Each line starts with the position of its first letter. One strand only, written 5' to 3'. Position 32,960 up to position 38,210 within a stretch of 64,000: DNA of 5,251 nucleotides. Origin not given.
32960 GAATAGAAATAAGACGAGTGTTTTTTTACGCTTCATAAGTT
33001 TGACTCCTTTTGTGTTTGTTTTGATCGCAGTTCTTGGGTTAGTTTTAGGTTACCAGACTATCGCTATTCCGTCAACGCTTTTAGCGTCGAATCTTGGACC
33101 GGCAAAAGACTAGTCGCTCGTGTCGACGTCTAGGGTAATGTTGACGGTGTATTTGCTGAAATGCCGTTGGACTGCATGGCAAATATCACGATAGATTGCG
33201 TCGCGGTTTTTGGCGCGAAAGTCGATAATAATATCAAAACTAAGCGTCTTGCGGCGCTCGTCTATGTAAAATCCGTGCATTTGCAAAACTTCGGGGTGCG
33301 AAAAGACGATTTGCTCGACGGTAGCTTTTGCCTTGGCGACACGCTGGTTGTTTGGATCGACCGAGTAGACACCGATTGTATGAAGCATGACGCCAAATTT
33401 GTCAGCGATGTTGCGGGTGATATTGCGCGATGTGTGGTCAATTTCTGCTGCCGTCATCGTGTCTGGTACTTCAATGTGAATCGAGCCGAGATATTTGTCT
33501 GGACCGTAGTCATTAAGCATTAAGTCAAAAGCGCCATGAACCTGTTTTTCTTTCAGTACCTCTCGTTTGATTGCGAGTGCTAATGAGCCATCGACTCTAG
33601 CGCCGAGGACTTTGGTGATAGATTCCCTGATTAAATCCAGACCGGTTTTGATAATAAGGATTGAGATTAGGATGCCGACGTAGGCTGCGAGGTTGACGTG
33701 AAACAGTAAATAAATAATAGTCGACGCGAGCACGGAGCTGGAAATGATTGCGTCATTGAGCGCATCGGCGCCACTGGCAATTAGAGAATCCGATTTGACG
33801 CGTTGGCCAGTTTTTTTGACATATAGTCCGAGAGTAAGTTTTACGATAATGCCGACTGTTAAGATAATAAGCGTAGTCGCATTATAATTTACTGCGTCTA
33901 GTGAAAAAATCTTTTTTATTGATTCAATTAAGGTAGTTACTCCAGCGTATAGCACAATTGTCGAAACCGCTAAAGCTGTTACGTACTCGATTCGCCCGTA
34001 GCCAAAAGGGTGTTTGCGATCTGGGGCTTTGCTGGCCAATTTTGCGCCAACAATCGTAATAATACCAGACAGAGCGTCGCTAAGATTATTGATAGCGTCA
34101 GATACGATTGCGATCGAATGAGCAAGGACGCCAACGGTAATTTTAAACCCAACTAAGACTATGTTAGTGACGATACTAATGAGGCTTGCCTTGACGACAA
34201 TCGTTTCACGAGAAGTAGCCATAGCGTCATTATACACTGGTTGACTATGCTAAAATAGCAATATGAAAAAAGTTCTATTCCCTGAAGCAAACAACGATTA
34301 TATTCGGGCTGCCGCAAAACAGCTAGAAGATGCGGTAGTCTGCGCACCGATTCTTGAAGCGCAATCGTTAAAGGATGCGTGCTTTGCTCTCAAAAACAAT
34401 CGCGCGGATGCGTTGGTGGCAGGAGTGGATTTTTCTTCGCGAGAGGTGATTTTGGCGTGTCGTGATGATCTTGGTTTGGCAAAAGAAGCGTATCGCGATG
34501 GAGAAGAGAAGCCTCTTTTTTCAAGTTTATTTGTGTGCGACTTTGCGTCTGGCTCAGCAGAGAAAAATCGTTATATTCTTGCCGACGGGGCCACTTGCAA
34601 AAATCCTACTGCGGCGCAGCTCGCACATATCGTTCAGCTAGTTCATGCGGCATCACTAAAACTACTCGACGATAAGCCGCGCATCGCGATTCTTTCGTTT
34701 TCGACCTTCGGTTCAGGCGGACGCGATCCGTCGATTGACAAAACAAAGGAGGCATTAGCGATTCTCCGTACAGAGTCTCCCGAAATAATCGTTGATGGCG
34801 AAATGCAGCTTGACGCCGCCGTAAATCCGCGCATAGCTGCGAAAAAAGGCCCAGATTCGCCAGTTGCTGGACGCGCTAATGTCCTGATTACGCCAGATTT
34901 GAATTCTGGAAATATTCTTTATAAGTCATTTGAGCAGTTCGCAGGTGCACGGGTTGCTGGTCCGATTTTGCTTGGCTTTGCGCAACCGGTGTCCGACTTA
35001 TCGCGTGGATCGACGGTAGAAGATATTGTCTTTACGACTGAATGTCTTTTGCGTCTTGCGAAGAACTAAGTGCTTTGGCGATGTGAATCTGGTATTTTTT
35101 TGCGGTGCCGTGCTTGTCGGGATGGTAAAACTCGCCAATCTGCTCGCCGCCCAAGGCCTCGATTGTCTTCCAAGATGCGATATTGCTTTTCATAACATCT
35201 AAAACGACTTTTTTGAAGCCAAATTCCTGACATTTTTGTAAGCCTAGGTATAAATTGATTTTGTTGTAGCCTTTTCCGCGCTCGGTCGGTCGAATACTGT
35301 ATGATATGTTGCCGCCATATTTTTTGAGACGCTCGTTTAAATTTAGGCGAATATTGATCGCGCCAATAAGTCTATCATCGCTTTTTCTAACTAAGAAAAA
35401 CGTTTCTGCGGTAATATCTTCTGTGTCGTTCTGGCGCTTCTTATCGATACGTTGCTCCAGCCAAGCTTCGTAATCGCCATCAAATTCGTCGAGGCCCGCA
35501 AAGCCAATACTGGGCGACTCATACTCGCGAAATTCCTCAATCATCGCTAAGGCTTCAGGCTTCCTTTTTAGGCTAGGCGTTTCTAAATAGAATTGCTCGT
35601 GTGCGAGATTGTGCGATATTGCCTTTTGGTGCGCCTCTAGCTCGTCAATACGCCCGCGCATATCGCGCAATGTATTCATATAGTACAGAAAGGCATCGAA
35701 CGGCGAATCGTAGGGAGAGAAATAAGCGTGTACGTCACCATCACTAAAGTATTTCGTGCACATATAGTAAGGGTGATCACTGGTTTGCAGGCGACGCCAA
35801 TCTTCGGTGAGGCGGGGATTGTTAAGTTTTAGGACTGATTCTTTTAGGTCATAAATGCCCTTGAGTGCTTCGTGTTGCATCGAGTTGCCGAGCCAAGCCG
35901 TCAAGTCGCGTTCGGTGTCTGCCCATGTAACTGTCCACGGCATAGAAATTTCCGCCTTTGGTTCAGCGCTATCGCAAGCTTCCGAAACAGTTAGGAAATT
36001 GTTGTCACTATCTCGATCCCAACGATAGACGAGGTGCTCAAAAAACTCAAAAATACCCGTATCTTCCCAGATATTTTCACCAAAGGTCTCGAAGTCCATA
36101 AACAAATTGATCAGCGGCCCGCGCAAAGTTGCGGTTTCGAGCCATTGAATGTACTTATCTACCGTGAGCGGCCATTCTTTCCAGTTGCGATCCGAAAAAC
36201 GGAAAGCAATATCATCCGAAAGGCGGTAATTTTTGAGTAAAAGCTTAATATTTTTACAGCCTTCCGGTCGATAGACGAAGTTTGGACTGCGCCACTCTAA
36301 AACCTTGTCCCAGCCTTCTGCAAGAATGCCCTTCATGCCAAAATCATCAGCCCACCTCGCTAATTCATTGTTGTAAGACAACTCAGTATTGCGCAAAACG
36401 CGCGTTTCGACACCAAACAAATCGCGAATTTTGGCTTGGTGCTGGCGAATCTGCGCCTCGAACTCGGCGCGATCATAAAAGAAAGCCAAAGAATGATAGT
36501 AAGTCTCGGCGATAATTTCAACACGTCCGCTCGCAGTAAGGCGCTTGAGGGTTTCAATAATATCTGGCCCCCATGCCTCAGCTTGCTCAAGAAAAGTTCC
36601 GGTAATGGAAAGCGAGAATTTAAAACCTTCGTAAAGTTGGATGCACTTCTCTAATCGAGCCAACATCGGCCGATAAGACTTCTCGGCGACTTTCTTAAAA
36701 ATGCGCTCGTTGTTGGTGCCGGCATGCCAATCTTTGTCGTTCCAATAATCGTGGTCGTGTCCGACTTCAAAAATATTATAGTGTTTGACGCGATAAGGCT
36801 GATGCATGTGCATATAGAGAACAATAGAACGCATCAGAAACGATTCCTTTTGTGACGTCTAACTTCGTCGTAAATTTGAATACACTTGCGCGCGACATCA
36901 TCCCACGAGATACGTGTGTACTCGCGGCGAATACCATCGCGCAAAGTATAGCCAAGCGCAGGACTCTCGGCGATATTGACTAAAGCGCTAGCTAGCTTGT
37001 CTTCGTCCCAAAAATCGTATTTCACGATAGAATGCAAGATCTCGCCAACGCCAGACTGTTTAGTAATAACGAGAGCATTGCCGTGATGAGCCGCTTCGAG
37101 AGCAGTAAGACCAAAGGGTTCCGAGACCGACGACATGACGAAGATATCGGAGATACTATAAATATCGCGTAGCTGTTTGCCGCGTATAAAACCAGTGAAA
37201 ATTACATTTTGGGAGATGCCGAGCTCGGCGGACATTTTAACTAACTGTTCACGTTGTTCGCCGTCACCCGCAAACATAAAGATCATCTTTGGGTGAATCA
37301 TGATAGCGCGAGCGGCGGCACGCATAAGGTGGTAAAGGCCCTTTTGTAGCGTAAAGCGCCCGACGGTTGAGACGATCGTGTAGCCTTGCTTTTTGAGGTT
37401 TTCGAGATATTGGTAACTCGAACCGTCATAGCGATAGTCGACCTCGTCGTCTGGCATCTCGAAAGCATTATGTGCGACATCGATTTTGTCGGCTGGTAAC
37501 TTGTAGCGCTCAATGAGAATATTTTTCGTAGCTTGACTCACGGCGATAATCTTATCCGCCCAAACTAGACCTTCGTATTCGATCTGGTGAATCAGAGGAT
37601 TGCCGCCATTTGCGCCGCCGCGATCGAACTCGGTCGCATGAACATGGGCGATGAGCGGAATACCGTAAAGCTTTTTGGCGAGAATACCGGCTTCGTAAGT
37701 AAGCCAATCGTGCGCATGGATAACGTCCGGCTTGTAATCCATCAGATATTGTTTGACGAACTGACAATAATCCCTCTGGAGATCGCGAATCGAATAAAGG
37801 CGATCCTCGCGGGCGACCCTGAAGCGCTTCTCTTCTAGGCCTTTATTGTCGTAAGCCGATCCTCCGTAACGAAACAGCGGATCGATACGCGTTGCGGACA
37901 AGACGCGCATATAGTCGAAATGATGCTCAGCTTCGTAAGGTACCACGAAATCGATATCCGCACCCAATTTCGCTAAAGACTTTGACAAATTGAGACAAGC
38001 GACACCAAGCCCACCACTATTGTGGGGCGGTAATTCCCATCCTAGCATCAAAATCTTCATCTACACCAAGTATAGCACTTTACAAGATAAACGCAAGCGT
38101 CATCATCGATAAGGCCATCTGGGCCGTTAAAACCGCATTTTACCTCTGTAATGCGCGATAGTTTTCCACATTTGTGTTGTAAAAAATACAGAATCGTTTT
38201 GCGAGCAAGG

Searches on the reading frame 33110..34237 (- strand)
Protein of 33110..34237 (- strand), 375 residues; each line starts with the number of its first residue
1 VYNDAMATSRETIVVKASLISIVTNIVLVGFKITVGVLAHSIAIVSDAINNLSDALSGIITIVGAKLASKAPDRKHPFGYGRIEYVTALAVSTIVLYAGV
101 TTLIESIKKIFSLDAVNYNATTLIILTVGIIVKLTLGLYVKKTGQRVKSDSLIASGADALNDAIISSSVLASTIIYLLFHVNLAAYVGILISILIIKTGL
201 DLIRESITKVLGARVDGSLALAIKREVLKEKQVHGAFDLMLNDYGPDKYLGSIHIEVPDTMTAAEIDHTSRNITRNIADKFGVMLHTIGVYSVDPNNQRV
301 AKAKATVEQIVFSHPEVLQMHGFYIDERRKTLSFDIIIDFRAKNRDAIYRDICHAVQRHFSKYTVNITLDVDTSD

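Call 34: search_protein_families(library=pfam, proteins=[window:33110-34237:-], max_evalue=0.001)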
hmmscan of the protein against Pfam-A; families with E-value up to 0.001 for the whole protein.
window:33110-34237:- (375 aa): 2 families
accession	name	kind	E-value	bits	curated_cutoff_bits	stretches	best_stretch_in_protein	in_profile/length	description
PF01545.26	Cation_efflux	-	7e-41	140.6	26.6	1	19-208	2-195/198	Cation efflux family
PF16916.11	ZT_dimer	-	5.3e-07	30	26.7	1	222-286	8-70/78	Dimerisation domain of Zinc Transporter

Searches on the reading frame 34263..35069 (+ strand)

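Call 35: search_protein_families(library=pfam, proteins=[window:34263-35069:+], max_evalue=0.001)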
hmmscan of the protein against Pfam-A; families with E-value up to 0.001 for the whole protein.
window:34263-35069:+ (268 aa): 1 family
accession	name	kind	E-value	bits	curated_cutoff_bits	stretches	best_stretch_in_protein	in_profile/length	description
PF01515.24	PTA_PTB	-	3.4e-59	201.3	24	1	39-258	108-314/319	Phosphate acetyl/butaryl transferase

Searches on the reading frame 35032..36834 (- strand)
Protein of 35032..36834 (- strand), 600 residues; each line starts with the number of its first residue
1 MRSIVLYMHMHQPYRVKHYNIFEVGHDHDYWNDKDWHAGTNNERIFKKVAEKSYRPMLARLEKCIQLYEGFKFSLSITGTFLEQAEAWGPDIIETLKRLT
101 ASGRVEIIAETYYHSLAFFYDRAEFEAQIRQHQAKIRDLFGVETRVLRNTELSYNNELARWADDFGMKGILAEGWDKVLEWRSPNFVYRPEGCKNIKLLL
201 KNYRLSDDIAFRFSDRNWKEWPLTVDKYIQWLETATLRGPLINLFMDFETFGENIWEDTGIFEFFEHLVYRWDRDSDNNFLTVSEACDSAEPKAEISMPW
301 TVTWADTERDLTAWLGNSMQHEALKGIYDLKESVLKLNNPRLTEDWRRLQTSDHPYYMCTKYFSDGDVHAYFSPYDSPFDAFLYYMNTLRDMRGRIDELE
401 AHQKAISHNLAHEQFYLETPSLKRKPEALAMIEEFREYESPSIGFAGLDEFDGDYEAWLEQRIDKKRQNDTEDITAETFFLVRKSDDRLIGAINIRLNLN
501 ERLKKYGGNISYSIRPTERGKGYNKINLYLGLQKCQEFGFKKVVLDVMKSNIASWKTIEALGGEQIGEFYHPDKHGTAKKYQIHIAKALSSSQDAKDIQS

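Call 35: search_protein_families(library=pfam, proteins=[window:35032-36834:-], max_evalue=0.001)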
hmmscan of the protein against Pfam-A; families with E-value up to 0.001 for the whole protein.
window:35032-36834:- (600 aa): 4 families
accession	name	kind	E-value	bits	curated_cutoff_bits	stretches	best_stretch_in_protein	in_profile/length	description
PF03065.20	Glyco_hydro_57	-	1.5e-68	231.7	21.2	1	5-299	1-291/291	Glycosyl hydrolase family 57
PF00583.31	Acetyltransf_1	-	9e-10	39.3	20.7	1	456-562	14-115/116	Acetyltransferase (GNAT) family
PF13302.13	Acetyltransf_3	-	1.9e-08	35.5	25.4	1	453-563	35-137/138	Acetyltransferase (GNAT) domain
PF01522.26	Polysacc_deac_1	-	6.1e-07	29.9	23.1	1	93-168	48-122/124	Polysaccharide deacetylase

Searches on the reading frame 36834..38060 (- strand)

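Call 35: search_protein_families(library=pfam, proteins=[window:36834-38060:-], max_evalue=0.001)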
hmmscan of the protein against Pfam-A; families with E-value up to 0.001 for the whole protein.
window:36834-38060:- (408 aa): 6 families
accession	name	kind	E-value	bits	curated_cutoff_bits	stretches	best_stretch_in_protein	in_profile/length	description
PF00534.26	Glycos_transf_1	-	1.1e-25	90.6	26.4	1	221-342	9-131/172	Glycosyl transferases group 1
PF13439.12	Glyco_transf_4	-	2e-24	87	28.5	1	16-199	2-165/170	Glycosyltransferase Family 4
PF13692.12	Glyco_trans_1_4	-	3.5e-21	76.4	27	1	229-364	3-140/142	Glycosyl transferases group 1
PF08323.17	Glyco_transf_5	-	3.3e-18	66.7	22.7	1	2-180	1-222/239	Starch synthase catalytic domain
PF13579.12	Glyco_trans_4_4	-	3.8e-18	66.8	29.7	1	16-198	1-157/158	Glycosyl transferase 4-like domain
PF20706.3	GT4-conflict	-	5.3e-10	39.3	26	1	224-347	194-325/385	Family 4 Glycosyltransferase in conflict systems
